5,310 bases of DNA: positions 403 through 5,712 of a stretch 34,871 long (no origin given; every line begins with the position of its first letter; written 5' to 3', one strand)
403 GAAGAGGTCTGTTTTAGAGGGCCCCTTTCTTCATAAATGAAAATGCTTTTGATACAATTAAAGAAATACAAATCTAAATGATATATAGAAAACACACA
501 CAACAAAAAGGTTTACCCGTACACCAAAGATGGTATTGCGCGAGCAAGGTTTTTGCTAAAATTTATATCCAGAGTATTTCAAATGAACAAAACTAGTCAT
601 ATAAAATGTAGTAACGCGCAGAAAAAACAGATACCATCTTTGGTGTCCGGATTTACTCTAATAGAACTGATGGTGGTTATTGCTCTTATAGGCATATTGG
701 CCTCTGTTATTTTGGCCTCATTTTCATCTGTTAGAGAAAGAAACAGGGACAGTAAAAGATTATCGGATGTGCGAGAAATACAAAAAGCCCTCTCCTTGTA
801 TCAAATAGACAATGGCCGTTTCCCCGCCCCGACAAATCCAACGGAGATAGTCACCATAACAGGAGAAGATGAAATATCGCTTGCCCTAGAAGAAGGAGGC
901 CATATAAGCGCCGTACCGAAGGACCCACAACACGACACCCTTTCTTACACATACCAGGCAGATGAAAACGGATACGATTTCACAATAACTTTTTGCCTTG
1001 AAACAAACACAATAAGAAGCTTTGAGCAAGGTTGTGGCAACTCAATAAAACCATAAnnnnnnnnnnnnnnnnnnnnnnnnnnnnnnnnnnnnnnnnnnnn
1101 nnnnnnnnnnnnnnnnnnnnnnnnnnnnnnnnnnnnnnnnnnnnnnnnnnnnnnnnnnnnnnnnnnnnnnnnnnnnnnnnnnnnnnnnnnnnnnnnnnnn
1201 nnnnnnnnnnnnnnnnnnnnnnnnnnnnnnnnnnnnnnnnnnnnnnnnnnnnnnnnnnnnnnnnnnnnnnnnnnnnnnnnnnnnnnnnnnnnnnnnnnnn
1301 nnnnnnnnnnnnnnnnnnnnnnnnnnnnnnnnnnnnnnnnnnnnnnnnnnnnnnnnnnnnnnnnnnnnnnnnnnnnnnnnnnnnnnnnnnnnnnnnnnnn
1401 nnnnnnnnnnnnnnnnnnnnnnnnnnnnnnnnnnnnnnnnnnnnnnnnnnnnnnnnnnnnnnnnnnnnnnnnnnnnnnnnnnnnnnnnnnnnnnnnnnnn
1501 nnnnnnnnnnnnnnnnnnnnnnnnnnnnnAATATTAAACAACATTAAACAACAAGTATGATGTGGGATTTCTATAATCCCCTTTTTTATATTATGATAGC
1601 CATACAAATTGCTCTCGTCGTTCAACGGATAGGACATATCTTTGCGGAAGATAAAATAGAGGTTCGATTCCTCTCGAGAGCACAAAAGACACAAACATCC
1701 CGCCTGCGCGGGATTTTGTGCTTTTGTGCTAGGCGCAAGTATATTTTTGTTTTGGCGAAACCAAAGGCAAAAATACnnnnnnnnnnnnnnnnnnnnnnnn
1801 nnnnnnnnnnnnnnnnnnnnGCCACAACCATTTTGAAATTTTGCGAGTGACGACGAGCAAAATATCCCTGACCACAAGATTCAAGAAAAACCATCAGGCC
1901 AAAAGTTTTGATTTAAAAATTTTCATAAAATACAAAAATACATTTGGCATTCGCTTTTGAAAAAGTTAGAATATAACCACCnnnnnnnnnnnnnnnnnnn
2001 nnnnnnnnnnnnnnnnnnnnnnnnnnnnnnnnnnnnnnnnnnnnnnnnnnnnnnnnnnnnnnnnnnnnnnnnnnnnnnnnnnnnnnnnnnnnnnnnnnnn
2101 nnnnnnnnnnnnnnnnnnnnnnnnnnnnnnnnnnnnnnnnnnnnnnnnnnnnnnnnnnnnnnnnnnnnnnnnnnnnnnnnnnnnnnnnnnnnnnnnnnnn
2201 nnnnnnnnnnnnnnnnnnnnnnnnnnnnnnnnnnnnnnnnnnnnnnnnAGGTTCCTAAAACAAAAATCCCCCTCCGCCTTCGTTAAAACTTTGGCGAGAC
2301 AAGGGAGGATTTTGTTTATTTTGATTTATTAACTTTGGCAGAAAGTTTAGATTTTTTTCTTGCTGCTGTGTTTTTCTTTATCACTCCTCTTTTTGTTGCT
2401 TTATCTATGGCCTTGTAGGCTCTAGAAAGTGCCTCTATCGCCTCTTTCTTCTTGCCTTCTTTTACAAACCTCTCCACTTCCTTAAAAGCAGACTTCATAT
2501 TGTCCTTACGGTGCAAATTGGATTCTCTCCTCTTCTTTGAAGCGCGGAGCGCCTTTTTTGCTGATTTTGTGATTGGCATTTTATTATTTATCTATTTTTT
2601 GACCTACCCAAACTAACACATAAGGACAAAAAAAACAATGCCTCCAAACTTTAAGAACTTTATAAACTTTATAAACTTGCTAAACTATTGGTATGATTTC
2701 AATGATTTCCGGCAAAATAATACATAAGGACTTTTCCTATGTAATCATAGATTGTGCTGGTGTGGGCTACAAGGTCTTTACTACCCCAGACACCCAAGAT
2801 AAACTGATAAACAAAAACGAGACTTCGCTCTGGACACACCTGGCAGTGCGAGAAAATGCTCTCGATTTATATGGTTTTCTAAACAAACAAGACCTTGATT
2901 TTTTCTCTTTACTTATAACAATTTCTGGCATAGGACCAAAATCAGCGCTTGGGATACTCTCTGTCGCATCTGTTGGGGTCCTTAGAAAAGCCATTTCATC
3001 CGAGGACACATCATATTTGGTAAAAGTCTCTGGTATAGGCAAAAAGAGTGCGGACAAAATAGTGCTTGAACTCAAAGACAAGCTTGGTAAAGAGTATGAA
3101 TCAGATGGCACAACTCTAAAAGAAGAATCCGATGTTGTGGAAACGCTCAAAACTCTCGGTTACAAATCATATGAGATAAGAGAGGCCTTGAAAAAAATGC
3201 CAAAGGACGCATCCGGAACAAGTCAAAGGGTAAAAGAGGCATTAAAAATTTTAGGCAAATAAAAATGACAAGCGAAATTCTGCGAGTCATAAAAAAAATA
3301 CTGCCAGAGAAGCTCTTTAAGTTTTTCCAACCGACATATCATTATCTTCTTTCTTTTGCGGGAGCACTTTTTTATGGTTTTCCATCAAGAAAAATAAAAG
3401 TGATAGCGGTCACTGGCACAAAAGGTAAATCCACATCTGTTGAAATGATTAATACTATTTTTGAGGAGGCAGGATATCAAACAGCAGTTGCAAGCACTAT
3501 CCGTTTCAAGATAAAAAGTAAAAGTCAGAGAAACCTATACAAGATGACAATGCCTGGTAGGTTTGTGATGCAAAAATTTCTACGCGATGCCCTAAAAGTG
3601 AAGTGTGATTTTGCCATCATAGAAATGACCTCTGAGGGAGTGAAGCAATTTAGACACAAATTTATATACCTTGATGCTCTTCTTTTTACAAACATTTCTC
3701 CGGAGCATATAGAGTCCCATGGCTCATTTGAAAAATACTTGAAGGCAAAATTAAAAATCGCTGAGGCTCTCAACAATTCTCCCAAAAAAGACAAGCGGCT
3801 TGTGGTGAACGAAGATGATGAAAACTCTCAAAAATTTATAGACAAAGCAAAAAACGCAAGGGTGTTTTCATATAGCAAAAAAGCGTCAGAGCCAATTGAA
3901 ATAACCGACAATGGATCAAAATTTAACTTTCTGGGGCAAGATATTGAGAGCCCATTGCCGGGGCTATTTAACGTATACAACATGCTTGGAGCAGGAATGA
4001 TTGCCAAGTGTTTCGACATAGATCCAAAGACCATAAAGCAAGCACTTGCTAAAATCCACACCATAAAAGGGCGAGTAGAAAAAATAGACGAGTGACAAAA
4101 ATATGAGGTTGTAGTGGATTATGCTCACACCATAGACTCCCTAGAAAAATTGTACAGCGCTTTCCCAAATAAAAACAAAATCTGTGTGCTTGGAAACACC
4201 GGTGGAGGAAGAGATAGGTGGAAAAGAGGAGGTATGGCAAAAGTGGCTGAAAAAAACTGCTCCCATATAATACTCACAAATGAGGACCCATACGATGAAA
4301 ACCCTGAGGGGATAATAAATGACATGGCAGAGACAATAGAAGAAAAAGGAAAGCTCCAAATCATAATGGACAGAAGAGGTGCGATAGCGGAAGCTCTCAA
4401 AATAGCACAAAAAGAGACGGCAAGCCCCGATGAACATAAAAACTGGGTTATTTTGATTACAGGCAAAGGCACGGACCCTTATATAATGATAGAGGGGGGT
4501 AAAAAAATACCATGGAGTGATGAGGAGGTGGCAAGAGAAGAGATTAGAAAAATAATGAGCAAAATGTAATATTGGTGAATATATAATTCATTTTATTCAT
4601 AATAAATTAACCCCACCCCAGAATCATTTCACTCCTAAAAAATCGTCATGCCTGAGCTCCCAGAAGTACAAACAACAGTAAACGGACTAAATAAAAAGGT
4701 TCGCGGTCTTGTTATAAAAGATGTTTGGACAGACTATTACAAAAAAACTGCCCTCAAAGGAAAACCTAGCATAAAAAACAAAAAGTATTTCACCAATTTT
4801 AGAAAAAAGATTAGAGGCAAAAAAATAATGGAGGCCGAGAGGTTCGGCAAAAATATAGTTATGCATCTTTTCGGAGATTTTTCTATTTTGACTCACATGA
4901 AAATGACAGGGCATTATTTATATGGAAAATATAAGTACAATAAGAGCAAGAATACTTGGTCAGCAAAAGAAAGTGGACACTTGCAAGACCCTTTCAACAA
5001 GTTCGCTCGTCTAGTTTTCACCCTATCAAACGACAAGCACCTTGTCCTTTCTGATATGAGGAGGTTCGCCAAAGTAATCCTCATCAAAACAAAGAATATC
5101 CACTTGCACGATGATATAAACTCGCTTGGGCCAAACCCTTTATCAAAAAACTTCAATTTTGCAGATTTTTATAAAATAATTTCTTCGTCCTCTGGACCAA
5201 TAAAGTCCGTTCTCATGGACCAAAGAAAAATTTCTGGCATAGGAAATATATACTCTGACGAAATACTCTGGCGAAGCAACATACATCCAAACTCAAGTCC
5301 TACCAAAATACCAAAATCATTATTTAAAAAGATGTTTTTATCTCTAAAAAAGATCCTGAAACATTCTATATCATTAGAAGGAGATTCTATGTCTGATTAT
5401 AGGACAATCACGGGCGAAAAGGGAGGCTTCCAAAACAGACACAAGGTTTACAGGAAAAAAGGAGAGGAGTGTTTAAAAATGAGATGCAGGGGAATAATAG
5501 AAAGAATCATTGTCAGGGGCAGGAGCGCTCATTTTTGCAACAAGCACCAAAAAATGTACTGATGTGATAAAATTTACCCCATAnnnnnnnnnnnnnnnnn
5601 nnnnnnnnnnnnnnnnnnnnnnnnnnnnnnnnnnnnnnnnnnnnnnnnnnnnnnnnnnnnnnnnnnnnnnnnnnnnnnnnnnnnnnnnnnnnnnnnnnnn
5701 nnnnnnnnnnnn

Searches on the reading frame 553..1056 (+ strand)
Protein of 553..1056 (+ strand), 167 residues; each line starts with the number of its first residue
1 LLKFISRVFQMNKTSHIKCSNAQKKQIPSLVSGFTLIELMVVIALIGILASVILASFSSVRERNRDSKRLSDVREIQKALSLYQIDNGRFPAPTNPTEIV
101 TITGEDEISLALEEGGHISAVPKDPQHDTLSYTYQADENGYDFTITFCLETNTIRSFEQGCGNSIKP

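Call 74: search_protein_families(library=pfam, proteins=[window:553-1056:+], max_evalue=0.001)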
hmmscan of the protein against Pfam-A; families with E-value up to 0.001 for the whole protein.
window:553-1056:+ (167 aa): 3 families
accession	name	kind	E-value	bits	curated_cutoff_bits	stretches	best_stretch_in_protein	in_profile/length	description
PF08334.16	T2SSG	-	6e-07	29.9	21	1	67-143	12-87/108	Type II secretion system (T2SS), protein G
PF07963.17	N_methyl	-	2e-06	27.5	21.2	1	32-54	5-27/27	Prokaryotic N-terminal methylation motif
PF05844.17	YopD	-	1.2e-05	24.9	25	1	21-63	106-148/297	YopD protein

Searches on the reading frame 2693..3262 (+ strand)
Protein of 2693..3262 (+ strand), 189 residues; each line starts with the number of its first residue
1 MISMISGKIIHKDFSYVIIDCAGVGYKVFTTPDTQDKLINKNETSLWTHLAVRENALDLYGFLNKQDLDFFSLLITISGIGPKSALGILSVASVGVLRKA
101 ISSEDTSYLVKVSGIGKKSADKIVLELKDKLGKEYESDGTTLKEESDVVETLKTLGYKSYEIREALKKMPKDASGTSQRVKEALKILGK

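Call 74: search_protein_families(library=pfam, proteins=[window:2693-3262:+], max_evalue=0.001)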
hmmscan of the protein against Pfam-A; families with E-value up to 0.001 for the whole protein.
window:2693-3262:+ (189 aa): 4 families
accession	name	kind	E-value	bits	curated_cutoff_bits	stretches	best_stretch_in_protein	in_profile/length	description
PF01330.27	RuvA_N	-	9.6e-20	70.9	23.6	1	1-61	1-61/61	RuvA N terminal domain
PF14520.12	HHH_5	-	5.3e-15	56.1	27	1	71-129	1-57/57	Helix-hairpin-helix domain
PF07499.19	RuvA_C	-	2.4e-09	38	24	1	146-187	4-46/47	RuvA, C-terminal domain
PF00633.29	HHH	-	3.5e-05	23.9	24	0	109-124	13-28/30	Helix-hairpin-helix motif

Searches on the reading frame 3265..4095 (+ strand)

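Call 74: search_protein_families(library=pfam, proteins=[window:3265-4095:+], max_evalue=0.001)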
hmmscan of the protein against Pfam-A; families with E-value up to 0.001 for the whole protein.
window:3265-4095:+ (276 aa): 1 family
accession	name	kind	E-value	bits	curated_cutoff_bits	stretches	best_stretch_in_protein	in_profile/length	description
PF08245.18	Mur_ligase_M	-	6.6e-38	131.1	24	1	49-245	1-198/200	Mur ligase middle domain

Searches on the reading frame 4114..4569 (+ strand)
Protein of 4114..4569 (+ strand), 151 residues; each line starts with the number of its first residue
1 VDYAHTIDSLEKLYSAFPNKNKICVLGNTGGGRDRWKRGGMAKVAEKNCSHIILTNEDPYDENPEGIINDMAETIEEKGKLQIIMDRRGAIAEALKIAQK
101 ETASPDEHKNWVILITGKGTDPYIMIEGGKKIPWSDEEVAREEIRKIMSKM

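Call 74: search_protein_families(library=pfam, proteins=[window:4114-4569:+], max_evalue=0.001)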
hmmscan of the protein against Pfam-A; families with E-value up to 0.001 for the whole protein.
window:4114-4569:+ (151 aa): 1 family
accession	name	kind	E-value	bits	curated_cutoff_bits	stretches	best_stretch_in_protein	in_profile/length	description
PF02875.26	Mur_ligase_C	-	1e-13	52.7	28.4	1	2-118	17-126/127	Mur ligase, glutamate ligase domain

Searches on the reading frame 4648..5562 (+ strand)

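Call 74: search_protein_families(library=pfam, proteins=[window:4648-5562:+], max_evalue=0.001)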
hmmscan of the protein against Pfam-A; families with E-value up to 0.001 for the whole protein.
window:4648-5562:+ (304 aa): 2 families
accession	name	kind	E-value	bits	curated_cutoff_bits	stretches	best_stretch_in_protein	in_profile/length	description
PF06831.19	H2TH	-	3.8e-23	81.7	34.7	1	160-249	1-90/93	Formamidopyrimidine-DNA glycosylase H2TH domain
PF01149.29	Fapy_DNA_glyco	-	6.7e-22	78.8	25.5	1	1-143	1-117/117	Formamidopyrimidine-DNA glycosylase N-terminal domain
